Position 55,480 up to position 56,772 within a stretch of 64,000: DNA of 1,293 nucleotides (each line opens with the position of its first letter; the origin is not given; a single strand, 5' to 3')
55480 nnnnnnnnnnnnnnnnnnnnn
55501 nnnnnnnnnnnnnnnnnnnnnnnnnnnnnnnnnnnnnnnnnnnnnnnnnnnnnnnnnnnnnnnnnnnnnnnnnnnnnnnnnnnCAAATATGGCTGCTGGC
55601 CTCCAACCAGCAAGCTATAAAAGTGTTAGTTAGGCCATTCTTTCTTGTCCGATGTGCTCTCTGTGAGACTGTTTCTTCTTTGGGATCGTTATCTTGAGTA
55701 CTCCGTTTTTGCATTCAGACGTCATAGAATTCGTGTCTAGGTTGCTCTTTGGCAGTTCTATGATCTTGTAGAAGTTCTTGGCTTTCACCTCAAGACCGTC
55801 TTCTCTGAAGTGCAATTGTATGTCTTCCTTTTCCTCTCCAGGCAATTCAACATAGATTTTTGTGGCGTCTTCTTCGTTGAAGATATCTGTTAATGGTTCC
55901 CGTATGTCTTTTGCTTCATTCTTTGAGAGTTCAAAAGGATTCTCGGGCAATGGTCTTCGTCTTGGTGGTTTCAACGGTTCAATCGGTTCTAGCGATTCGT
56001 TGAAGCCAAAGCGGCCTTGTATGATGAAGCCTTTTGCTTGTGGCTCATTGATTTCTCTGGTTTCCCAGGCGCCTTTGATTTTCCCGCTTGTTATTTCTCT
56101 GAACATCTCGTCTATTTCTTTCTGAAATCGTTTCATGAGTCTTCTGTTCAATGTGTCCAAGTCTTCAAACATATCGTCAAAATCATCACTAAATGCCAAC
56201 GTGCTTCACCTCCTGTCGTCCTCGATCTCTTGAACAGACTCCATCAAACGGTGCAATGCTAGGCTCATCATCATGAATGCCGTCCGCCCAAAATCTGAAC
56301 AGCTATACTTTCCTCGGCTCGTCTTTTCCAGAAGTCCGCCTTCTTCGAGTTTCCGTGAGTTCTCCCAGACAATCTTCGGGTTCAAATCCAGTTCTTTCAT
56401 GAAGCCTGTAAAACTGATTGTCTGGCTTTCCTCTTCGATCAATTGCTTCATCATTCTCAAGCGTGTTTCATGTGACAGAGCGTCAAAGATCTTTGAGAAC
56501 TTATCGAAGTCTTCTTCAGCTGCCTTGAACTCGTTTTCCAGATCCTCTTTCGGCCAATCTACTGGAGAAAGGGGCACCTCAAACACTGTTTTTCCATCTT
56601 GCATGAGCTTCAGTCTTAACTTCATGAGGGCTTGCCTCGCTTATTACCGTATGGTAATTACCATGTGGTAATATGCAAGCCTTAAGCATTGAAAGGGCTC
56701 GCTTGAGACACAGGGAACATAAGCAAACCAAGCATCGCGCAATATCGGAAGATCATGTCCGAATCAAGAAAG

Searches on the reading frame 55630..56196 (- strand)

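Call 28: search_protein_families(library=pfam, proteins=[window:55630-56196:-], max_evalue=0.01)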
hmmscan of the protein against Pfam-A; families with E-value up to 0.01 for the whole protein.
window:55630-56196:- (188 aa): 2 families
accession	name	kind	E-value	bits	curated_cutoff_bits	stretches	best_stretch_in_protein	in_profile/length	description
PF00011.27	HSP20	-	1.5e-09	38.3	20.8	1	136-178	51-92/102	Hsp20/alpha crystallin family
PF17886.7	ArsA_HSP20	-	3.3e-06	27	22.5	1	110-170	2-62/63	HSP20-like domain found in ArsA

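Call 61: search_protein_families(library=padloc, proteins=[window:55630-56196:-], max_evalue=0.001)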
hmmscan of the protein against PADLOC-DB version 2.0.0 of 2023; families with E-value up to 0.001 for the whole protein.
window:55630-56196:- (188 aa): 0 families

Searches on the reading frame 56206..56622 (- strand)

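Call 28: search_protein_families(library=pfam, proteins=[window:56206-56622:-], max_evalue=0.01)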
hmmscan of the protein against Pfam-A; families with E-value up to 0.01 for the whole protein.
window:56206-56622:- (138 aa): 2 families
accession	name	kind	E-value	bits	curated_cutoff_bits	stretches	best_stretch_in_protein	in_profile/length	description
PF24038.1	DUF7347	-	0.00043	20.9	27.6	1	44-80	3-39/77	Domain of unknown function (DUF7347)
PF01022.26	HTH_5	-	0.0087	16.4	22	0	52-100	2-47/47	Bacterial regulatory protein, arsR family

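Call 61: search_protein_families(library=padloc, proteins=[window:56206-56622:-], max_evalue=0.001)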
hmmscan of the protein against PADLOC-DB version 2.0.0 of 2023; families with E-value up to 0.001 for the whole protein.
window:56206-56622:- (138 aa): 4 families
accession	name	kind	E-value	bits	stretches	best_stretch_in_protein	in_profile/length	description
PDLC01438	Csa3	-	1.6e-07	29.7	1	34-113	130-206/305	"CAS-I,CAS-II,CAS-III,CAS-IV,CAS-V,CAS-VI; associated_signaling"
PDLC02267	AbiEi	-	0.00011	19.7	1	52-116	4-67/252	AbiEi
PDLC01720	Csa3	-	0.00014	20.4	1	36-129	9-101/118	Csa3_1_CAS-I-II-III-IV-V-VI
PDLC01879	CARF3--CARF_TM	-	0.00034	18.3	1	51-120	155-221/222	-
